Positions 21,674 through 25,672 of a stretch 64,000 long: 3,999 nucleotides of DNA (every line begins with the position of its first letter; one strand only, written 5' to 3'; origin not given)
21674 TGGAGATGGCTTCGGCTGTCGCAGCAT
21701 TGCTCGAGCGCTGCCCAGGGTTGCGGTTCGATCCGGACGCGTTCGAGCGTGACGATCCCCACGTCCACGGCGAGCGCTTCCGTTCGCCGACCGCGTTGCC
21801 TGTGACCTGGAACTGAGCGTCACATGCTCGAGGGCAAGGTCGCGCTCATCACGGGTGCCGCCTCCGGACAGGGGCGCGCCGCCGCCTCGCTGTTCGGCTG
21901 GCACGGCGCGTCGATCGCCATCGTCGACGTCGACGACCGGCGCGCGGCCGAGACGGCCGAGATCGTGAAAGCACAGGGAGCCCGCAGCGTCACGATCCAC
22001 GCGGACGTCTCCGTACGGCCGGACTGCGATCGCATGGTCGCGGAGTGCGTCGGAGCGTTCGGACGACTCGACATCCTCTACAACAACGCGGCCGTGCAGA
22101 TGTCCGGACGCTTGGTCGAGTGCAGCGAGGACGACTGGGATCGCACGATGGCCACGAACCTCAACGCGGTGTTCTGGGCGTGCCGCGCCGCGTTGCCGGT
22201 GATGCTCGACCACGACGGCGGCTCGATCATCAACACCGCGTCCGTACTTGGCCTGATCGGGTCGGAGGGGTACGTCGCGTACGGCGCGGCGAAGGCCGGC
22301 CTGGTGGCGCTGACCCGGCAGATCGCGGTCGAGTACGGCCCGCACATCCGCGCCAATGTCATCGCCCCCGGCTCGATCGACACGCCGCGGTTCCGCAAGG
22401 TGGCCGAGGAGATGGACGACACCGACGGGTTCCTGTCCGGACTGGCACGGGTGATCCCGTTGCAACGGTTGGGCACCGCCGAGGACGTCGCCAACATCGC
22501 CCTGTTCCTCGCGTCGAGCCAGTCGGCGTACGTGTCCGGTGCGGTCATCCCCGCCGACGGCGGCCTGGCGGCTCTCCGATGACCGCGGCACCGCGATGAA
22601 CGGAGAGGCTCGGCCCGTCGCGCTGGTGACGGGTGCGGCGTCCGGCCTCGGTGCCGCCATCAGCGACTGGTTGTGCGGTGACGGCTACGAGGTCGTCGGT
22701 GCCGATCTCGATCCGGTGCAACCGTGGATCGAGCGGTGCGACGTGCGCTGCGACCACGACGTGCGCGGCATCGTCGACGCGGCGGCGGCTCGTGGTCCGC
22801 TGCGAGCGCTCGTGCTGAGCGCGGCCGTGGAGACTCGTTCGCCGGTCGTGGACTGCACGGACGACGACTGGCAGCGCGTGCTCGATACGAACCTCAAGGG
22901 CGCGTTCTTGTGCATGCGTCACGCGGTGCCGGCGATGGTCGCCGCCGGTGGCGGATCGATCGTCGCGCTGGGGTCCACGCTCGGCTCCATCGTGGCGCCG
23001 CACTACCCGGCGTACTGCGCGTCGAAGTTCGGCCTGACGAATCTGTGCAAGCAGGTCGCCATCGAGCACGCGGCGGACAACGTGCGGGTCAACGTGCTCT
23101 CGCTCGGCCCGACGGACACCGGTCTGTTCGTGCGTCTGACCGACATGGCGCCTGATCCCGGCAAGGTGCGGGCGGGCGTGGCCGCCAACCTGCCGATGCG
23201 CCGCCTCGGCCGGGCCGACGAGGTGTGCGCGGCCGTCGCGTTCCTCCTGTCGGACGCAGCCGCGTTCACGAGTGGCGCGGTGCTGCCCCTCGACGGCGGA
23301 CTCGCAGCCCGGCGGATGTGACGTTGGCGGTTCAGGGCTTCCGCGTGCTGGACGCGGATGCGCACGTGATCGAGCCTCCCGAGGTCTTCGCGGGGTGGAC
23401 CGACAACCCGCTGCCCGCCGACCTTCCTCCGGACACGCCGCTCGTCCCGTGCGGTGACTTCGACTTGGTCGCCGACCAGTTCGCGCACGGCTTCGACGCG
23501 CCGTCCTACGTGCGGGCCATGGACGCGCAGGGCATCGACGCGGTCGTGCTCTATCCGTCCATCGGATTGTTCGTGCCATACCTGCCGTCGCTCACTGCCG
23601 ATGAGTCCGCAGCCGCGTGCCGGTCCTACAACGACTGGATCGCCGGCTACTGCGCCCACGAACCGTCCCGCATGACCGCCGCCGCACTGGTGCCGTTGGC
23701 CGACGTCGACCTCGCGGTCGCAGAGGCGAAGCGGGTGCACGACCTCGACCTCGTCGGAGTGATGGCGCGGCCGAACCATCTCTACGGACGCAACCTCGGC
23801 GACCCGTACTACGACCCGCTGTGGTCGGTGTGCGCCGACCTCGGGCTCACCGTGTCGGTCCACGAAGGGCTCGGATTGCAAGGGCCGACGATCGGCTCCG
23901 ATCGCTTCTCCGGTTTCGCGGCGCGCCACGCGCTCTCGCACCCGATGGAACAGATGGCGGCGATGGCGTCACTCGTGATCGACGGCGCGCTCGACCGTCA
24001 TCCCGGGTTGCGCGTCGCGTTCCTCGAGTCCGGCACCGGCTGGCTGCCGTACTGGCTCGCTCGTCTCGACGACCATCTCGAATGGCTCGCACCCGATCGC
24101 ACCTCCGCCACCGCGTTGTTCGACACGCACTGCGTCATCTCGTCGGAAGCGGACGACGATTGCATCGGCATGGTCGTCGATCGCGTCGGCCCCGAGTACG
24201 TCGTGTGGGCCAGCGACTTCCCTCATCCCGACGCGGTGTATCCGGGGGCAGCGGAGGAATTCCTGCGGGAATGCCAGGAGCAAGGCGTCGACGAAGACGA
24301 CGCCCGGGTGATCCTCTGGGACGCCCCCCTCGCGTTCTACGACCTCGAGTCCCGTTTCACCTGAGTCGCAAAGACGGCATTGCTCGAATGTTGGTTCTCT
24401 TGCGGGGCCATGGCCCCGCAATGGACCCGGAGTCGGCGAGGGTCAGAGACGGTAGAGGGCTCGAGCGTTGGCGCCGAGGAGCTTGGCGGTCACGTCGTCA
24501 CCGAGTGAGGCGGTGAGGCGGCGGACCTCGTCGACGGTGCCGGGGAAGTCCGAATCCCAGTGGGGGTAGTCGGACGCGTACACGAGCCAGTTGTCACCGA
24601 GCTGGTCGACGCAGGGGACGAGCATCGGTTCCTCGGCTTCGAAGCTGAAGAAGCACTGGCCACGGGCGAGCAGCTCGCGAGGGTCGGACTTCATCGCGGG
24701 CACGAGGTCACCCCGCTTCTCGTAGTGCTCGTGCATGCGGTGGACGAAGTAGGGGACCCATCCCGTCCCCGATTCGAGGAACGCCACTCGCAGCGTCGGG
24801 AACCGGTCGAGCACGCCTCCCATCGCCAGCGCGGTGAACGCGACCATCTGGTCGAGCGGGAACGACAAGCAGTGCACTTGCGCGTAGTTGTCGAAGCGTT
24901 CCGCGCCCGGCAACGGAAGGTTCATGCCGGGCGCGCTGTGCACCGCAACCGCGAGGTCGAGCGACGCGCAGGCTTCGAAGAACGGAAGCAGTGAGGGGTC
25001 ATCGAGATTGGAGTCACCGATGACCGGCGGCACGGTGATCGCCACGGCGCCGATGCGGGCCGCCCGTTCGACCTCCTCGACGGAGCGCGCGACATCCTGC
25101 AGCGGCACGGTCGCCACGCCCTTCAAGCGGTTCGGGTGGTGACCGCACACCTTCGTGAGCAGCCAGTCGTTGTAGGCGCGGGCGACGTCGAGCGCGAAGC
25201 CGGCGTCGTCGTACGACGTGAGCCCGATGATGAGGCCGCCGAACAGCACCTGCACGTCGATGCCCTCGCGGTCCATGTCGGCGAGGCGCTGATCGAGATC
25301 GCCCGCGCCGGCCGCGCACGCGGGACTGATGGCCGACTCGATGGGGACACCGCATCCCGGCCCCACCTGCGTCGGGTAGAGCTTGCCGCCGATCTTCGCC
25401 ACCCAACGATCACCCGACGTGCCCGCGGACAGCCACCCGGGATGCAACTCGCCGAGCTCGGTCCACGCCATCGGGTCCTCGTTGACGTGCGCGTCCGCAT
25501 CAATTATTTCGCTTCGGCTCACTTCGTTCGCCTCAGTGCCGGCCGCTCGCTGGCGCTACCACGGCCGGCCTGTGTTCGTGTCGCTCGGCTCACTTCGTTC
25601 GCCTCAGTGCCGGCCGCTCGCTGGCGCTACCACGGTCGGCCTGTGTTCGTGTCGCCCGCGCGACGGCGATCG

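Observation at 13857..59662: Regulon defined by a TGAC-N6-GTCA palindromic operator at 14 sites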

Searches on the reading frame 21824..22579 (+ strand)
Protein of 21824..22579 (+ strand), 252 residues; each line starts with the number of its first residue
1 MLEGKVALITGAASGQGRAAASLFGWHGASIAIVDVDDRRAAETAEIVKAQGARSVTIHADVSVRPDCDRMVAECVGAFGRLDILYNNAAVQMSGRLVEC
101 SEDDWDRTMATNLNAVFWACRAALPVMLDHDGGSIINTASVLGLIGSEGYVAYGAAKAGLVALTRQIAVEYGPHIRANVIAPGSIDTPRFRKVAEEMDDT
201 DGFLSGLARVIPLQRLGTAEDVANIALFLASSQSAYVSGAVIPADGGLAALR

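Call 10: search_protein_families(library=pfam, proteins=[window:21824-22579:+])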
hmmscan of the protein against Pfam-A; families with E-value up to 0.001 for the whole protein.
window:21824-22579:+ (252 aa): 4 families
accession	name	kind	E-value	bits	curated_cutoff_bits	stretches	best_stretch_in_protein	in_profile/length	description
PF13561.12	adh_short_C2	-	7.1e-64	216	27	1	11-248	1-235/236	Enoyl-(Acyl carrier protein) reductase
PF00106.31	adh_short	-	3.7e-54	183.6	26.6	1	5-196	1-193/195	short chain dehydrogenase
PF08659.16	KR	-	2e-10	41.3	22.6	1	7-166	3-162/180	KR domain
PF23441.1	SDR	-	3.2e-05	23.9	27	1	114-248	124-255/258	SDR-like rossmann domain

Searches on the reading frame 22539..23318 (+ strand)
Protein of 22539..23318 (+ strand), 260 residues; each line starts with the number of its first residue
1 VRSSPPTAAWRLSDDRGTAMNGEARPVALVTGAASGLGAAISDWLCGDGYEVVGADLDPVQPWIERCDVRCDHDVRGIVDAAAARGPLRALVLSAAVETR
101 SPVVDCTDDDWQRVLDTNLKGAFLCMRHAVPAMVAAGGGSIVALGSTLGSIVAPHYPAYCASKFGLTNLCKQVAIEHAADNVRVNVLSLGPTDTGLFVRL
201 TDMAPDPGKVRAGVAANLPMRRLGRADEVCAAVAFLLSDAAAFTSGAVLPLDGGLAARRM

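Call 10: search_protein_families(library=pfam, proteins=[window:22539-23318:+])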
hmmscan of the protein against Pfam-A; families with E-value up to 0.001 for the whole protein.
window:22539-23318:+ (260 aa): 3 families
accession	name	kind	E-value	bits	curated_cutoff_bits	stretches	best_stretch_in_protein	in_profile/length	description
PF13561.12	adh_short_C2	-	9.8e-49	166.5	27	1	32-255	1-235/236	Enoyl-(Acyl carrier protein) reductase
PF00106.31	adh_short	-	1.8e-36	125.9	26.6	1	27-201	2-191/195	short chain dehydrogenase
PF08659.16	KR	-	1.6e-09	38.4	22.6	1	65-162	58-152/180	KR domain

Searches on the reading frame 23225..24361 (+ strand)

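Call 10: search_protein_families(library=pfam, proteins=[window:23225-24361:+])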
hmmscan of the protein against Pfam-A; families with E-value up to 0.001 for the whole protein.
window:23225-24361:+ (379 aa): 1 family
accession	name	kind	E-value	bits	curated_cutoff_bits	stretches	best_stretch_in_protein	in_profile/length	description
PF04909.20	Amidohydro_2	-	9.7e-27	94.9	26.4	1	43-374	2-289/289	Amidohydrolase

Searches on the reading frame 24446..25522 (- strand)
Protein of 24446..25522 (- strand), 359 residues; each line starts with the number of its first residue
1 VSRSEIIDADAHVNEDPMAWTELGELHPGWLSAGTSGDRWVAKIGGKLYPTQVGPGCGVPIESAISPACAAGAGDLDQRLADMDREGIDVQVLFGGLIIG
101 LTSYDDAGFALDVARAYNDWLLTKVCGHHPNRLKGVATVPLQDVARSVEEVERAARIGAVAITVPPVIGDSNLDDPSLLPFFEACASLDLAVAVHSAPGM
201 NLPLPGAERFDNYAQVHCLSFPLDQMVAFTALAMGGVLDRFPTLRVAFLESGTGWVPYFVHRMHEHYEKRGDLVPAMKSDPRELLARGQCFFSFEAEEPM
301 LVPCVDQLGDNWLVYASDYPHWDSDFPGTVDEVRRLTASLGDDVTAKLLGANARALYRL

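Call 10: search_protein_families(library=pfam, proteins=[window:24446-25522:-])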
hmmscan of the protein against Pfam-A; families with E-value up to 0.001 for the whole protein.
window:24446-25522:- (359 aa): 1 family
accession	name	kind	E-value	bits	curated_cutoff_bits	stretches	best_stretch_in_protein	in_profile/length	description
PF04909.20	Amidohydro_2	-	1.4e-31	110.8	26.4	1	75-359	20-289/289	Amidohydrolase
